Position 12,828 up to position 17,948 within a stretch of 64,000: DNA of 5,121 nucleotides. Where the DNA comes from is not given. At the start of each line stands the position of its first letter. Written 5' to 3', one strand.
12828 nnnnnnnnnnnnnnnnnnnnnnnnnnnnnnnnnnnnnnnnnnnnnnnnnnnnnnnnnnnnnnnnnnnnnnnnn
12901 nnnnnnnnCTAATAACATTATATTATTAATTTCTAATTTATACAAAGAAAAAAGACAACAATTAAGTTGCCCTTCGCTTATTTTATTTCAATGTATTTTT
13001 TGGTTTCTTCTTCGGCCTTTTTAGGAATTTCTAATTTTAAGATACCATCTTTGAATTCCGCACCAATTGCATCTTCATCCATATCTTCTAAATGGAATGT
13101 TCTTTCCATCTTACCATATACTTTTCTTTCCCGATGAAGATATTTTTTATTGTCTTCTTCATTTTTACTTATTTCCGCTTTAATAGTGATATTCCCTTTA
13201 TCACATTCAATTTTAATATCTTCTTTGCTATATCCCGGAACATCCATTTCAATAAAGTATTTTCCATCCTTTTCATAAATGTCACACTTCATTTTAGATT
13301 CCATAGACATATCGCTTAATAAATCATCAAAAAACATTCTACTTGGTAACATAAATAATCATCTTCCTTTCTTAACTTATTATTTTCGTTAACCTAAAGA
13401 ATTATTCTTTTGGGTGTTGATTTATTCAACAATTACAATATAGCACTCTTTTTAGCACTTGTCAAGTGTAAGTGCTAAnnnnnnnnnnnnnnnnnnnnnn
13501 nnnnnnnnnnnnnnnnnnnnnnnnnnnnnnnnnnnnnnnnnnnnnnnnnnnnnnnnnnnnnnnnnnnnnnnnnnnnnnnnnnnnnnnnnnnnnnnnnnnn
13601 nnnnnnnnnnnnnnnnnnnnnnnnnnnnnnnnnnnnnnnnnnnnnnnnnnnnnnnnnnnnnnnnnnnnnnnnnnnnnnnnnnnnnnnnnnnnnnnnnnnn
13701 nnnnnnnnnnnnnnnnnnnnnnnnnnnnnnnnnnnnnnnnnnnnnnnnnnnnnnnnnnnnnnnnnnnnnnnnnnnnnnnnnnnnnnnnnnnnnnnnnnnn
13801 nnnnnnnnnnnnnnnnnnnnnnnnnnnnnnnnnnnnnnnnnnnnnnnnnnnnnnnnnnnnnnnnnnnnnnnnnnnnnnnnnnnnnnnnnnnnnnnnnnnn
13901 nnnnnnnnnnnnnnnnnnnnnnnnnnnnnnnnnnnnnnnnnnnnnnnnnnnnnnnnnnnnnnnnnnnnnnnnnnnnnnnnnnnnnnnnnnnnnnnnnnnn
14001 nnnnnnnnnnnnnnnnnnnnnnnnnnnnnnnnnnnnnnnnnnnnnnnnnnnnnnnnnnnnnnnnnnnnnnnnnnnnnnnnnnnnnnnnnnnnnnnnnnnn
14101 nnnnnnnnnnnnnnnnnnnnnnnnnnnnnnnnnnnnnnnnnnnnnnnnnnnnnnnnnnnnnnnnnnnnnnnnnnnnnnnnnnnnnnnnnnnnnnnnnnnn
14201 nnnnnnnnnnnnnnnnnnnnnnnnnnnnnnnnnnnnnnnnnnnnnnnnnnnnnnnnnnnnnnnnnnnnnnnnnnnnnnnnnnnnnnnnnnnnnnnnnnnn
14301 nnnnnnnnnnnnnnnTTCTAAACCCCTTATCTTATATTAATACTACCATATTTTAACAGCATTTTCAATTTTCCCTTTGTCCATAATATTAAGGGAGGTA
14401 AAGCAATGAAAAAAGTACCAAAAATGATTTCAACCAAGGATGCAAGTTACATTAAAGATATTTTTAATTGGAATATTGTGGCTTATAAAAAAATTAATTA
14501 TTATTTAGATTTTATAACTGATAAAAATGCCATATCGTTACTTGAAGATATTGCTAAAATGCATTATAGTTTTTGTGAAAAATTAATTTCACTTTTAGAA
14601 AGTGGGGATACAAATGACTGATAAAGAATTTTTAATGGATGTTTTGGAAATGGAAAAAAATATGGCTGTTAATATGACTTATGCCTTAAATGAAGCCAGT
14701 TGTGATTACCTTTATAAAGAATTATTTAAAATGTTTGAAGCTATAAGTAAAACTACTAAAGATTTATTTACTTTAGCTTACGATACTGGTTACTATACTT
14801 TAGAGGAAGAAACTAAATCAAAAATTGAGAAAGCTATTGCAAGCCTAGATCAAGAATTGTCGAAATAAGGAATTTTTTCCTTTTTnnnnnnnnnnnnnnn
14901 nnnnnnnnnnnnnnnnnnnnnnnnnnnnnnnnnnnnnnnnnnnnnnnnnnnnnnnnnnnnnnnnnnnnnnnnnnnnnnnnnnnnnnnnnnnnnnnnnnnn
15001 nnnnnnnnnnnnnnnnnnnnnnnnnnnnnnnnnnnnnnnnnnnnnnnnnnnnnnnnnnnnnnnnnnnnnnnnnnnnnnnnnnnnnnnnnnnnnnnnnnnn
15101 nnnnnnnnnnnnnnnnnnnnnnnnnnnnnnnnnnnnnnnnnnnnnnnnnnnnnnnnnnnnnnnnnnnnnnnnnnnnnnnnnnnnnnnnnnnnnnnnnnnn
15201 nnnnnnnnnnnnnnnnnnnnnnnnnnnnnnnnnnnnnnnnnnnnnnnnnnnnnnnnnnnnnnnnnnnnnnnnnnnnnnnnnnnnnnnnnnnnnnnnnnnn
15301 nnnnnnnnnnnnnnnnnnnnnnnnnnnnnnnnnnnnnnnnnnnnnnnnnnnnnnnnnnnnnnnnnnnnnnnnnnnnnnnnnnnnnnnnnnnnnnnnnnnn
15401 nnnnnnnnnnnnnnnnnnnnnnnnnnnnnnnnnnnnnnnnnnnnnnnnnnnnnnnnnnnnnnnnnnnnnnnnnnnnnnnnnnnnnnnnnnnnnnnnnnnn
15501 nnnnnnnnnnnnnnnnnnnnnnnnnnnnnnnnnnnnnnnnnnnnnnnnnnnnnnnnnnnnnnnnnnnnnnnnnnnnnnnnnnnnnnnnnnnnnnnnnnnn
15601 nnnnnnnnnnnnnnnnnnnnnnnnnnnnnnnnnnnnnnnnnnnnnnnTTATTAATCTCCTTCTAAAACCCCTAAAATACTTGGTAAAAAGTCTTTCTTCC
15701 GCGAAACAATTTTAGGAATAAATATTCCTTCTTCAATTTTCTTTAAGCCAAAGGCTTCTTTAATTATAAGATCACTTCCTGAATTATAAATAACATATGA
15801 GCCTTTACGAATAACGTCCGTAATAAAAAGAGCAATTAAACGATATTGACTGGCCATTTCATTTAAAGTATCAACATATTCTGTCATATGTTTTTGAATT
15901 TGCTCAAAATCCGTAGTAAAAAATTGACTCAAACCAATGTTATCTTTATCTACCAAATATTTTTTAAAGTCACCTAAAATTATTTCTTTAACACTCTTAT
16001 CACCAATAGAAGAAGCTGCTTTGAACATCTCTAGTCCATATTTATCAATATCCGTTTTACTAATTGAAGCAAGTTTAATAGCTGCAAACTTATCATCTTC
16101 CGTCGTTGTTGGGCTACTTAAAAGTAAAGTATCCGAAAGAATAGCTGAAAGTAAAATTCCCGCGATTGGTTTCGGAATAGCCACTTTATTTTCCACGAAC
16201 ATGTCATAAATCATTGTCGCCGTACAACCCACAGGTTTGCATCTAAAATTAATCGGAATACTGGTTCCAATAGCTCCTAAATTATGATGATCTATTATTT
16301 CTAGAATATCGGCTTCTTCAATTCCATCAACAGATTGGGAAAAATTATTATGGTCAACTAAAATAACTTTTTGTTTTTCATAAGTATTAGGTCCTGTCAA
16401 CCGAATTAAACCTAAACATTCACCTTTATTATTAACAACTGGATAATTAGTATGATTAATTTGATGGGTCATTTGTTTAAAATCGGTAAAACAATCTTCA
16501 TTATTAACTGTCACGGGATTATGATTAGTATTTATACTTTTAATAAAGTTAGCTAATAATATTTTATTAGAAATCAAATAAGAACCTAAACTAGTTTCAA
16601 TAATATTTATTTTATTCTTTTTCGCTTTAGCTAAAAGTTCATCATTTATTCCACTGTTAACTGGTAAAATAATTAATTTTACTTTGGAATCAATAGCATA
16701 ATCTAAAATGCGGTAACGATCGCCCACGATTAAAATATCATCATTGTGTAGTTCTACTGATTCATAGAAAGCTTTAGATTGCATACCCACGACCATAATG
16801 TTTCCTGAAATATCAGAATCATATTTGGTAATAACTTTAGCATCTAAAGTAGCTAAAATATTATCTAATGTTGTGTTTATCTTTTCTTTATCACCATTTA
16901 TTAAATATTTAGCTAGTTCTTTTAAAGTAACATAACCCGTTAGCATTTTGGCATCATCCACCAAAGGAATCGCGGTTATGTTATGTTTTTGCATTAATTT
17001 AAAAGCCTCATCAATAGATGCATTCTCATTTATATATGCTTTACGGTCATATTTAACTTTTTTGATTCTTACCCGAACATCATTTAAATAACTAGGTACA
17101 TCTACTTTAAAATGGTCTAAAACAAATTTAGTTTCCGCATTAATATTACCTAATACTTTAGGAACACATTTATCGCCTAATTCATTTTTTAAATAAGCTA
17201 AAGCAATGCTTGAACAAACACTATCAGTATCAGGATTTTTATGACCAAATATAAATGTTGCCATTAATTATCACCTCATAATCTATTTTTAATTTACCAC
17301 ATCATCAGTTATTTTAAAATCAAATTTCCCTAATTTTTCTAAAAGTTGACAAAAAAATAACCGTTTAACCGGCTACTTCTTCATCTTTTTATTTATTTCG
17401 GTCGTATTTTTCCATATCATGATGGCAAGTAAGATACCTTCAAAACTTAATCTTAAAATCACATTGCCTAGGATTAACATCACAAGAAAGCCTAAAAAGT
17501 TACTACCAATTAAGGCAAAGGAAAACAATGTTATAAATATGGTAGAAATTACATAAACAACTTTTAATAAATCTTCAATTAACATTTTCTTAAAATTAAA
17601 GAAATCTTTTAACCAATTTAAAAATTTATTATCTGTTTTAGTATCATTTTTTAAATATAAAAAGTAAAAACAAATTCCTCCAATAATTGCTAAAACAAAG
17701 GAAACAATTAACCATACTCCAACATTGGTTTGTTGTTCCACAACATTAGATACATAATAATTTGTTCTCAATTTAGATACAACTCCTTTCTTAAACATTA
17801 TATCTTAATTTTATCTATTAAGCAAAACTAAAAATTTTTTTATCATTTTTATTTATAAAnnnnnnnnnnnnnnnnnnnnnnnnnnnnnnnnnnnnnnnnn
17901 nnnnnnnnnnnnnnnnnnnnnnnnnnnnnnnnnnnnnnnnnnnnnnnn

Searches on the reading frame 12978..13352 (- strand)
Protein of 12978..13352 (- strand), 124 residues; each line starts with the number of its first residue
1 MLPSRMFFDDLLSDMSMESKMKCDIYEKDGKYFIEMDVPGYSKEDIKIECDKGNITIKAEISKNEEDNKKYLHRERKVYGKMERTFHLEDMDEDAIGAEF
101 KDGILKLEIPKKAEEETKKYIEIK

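Call 83: search_protein_families(library=pfam, proteins=[window:12978-13352:-], max_evalue=0.01)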
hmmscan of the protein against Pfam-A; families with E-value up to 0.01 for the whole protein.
window:12978-13352:- (124 aa): 3 families
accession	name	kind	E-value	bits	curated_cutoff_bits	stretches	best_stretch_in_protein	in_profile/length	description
PF00011.27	HSP20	-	2.9e-21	75.9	20.8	1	24-123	1-101/102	Hsp20/alpha crystallin family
PF17886.7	ArsA_HSP20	-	0.0034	17.4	22.5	0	29-105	1-59/63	HSP20-like domain found in ArsA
PF18046.7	FKBP26_C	-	0.0047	17.5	27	0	31-58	6-33/72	FKBP26_C-terminal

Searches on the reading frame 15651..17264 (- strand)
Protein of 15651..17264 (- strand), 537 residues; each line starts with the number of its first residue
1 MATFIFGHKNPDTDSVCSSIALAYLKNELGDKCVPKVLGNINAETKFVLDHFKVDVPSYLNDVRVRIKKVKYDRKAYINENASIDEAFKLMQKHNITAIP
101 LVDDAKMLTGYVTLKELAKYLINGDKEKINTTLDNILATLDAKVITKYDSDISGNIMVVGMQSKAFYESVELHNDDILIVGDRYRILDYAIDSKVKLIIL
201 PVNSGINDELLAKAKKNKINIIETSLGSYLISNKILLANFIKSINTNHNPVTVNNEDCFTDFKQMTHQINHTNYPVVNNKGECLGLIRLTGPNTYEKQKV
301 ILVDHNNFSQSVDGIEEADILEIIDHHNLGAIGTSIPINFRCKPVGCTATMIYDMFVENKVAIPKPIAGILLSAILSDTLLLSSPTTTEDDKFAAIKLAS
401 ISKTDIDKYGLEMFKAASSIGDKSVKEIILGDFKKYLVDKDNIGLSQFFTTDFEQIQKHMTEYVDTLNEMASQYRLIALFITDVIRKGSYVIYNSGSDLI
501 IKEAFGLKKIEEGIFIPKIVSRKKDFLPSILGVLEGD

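Call 65: search_protein_families(library=pfam, proteins=[window:15651-17264:-], max_evalue=0.00001)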
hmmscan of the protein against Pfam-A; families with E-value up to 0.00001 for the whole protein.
window:15651-17264:- (537 aa): 4 families
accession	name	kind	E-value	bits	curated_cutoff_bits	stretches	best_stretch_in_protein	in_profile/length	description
PF01368.27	DHH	-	1.3e-23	84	28.1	1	4-375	3-125/125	DHH family, N-terminal domain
PF02833.19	DHHA2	-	2.4e-21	76.9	27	1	412-531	2-124/126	DHHA2 domain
PF00571.33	CBS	-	4.1e-14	53.1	24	1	77-122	11-56/57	CBS domain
PF07085.17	DRTGG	-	1.4e-13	51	25.2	1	135-235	1-102/105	DRTGG domain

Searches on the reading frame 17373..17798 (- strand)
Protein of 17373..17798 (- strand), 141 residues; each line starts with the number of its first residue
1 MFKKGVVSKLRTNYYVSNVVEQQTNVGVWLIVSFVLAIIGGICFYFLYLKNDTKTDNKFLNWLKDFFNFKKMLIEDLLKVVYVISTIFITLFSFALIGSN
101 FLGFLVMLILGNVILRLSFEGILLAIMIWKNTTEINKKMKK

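Call 83: search_protein_families(library=pfam, proteins=[window:17373-17798:-], max_evalue=0.01)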
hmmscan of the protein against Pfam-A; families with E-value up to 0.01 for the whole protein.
window:17373-17798:- (141 aa): 1 family
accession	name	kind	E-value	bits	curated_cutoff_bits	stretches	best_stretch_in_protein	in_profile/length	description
PF14110.11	DUF4282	-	0.0066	17.5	27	0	66-128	1-77/86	Domain of unknown function (DUF4282)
